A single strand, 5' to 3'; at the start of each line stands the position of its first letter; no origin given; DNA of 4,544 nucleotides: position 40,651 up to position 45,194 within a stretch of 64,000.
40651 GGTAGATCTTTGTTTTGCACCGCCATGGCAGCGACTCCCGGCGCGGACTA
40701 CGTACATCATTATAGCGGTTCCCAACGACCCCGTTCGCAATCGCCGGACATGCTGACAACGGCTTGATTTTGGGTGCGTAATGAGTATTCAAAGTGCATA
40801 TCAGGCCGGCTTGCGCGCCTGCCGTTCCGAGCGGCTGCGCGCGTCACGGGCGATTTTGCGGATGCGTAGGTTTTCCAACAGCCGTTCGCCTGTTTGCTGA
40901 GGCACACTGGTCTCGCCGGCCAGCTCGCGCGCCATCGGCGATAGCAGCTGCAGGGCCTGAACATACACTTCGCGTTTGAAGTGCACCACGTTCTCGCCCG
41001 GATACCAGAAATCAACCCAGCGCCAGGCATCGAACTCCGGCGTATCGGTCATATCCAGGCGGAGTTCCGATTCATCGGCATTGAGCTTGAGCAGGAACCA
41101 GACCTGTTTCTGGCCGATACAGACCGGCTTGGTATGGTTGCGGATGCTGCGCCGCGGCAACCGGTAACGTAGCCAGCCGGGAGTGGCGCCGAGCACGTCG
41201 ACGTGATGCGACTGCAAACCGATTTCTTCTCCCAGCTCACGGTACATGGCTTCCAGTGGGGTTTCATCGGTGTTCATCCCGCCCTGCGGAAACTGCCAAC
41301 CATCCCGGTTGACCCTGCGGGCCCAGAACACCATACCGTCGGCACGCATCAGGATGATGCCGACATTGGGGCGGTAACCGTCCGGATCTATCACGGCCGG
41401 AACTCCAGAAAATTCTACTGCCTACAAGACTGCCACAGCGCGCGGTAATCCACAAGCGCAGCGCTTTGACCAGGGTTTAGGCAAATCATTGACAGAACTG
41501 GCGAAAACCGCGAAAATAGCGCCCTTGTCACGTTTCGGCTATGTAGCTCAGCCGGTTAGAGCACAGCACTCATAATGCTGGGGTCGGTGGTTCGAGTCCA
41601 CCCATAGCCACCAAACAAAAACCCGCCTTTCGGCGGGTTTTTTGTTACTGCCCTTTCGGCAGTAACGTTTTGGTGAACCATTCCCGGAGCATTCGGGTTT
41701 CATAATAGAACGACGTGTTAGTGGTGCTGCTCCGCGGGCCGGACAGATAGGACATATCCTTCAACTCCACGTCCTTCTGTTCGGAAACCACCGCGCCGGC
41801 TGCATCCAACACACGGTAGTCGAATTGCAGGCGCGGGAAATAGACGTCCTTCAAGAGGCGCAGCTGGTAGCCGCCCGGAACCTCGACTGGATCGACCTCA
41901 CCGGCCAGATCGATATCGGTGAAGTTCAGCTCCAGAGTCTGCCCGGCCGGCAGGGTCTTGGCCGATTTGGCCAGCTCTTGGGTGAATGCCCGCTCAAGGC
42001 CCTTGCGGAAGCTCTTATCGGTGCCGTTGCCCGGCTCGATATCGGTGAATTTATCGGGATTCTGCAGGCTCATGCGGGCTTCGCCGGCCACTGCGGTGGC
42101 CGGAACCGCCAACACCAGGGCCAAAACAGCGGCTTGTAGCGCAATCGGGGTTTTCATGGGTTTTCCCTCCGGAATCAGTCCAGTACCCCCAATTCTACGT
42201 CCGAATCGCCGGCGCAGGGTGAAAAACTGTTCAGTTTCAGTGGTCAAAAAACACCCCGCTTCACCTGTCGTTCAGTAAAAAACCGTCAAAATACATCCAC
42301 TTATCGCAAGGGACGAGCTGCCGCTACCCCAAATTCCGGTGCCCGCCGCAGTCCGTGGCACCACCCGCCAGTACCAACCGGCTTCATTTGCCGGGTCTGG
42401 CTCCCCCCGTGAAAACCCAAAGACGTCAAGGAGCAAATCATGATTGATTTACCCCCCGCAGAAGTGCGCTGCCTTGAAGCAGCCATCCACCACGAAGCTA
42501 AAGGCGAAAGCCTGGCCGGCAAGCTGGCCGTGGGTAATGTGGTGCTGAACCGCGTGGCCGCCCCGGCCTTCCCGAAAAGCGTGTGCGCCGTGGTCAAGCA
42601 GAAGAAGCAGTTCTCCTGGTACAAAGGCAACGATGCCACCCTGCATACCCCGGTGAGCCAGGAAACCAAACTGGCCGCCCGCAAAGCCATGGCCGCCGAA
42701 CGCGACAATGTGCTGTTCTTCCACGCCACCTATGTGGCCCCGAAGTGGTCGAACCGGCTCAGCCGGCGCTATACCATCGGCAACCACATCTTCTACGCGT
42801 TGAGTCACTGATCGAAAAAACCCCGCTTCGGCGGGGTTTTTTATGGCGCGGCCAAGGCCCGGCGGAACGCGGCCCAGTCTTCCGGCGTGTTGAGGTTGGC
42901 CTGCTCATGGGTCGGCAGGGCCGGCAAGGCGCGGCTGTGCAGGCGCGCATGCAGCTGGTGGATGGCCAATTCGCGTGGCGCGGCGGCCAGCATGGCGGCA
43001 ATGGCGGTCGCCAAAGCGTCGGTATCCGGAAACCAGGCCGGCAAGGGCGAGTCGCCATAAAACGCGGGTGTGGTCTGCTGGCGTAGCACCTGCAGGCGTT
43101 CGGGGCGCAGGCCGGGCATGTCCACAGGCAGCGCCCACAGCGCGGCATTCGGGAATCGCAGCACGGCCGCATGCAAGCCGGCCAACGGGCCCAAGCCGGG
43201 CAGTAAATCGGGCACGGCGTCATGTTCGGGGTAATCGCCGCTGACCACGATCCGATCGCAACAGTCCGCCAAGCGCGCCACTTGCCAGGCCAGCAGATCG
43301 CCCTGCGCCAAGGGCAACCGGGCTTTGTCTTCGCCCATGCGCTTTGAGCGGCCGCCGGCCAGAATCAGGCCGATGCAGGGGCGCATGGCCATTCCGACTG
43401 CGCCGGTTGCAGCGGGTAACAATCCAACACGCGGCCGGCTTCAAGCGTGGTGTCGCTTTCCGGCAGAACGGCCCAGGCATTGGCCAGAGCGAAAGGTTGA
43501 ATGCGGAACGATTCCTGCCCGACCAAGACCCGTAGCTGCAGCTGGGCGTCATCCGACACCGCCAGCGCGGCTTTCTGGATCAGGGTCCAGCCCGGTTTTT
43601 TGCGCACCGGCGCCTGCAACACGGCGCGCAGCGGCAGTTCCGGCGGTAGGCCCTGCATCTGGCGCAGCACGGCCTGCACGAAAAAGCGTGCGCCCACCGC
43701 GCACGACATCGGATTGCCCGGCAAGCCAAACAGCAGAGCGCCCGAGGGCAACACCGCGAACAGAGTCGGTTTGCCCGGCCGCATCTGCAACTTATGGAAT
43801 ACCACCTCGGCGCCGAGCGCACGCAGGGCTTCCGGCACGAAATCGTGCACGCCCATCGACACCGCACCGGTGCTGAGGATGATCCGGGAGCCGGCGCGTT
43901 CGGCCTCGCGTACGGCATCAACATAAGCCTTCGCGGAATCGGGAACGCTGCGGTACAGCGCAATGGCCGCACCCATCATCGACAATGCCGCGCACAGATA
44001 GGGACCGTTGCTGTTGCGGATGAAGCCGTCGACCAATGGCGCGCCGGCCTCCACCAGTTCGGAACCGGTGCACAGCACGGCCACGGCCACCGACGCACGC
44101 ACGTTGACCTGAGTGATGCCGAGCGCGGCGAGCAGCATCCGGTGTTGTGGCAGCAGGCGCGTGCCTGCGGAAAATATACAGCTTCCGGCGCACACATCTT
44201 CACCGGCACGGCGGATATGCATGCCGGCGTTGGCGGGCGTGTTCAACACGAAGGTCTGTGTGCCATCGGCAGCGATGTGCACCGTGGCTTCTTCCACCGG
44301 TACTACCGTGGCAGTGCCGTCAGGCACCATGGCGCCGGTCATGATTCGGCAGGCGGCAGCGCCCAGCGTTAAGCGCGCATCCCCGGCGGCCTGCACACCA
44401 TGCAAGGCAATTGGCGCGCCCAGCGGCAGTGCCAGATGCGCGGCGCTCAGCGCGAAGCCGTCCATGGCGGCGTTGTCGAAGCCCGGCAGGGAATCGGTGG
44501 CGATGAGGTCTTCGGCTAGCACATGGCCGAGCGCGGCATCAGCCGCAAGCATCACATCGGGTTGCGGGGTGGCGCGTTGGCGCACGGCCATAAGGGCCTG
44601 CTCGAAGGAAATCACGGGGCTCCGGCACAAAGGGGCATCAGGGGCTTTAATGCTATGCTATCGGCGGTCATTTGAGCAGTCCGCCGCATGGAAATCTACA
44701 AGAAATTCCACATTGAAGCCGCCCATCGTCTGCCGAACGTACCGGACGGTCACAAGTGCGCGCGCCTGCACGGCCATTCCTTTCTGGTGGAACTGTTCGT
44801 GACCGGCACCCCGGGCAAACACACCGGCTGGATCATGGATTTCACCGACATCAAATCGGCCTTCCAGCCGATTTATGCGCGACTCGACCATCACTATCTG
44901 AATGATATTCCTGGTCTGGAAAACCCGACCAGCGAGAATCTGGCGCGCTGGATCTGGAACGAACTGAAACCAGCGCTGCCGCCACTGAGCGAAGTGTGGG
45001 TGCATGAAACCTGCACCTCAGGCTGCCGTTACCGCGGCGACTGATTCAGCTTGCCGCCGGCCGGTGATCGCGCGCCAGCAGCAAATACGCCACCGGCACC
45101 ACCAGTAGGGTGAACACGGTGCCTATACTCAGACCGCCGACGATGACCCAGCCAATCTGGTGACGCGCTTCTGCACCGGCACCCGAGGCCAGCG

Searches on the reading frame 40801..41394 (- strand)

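Call 24: search_protein_families(library=pfam, proteins=[window:40801-41394:-], max_evalue=0.000001)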
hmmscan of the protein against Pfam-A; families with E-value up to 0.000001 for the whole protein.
window:40801-41394:- (197 aa): 1 family
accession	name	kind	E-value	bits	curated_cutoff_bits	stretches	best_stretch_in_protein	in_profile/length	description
PF00293.34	NUDIX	-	3.1e-21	76.2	21.1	1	7-129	2-115/134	NUDIX domain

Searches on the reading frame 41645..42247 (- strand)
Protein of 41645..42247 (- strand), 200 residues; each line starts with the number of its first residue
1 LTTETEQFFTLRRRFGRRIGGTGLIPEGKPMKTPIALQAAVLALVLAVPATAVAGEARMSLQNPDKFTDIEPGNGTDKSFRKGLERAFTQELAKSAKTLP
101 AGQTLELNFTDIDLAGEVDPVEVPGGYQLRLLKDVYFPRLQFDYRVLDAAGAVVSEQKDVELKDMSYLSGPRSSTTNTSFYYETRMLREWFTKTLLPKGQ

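Call 24: search_protein_families(library=pfam, proteins=[window:41645-42247:-], max_evalue=0.000001)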
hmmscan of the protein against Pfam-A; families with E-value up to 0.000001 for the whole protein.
window:41645-42247:- (200 aa): 1 family
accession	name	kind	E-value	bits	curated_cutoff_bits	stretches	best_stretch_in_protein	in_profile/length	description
PF11454.13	DUF3016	-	6.1e-37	127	25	1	56-193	2-139/139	Protein of unknown function (DUF3016)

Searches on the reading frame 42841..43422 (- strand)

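Call 24: search_protein_families(library=pfam, proteins=[window:42841-43422:-], max_evalue=0.000001)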
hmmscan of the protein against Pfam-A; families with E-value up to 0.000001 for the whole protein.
window:42841-43422:- (193 aa): 1 family
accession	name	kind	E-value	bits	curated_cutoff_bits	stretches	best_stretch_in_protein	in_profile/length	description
PF12804.13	NTP_transf_3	-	3.8e-24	86.1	27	1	18-118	1-112/160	MobA-like NTP transferase domain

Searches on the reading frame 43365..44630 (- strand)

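Call 24: search_protein_families(library=pfam, proteins=[window:43365-44630:-], max_evalue=0.000001)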
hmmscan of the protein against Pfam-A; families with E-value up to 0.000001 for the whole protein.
window:43365-44630:- (421 aa): 3 families
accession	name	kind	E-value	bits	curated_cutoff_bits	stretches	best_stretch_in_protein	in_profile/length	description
PF03453.22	MoeA_N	-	2.7e-37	128.3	30.8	1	7-171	1-160/160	MoeA N-terminal region (domain I and II)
PF00994.29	MoCF_biosynth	-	4.1e-31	108.1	26.6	1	184-323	1-143/144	Probable molybdopterin binding domain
PF03454.20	MoeA_C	-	3.6e-07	30.8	22.1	1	335-407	1-72/72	MoeA C-terminal region (domain IV)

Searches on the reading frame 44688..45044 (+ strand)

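Call 24: search_protein_families(library=pfam, proteins=[window:44688-45044:+], max_evalue=0.000001)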
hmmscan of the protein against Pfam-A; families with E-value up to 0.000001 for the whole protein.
window:44688-45044:+ (118 aa): 1 family
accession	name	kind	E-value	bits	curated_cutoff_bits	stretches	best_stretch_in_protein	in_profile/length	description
PF01242.24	PTPS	-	1.1e-37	129.1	22.4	1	2-117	1-120/121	6-pyruvoyl tetrahydropterin synthase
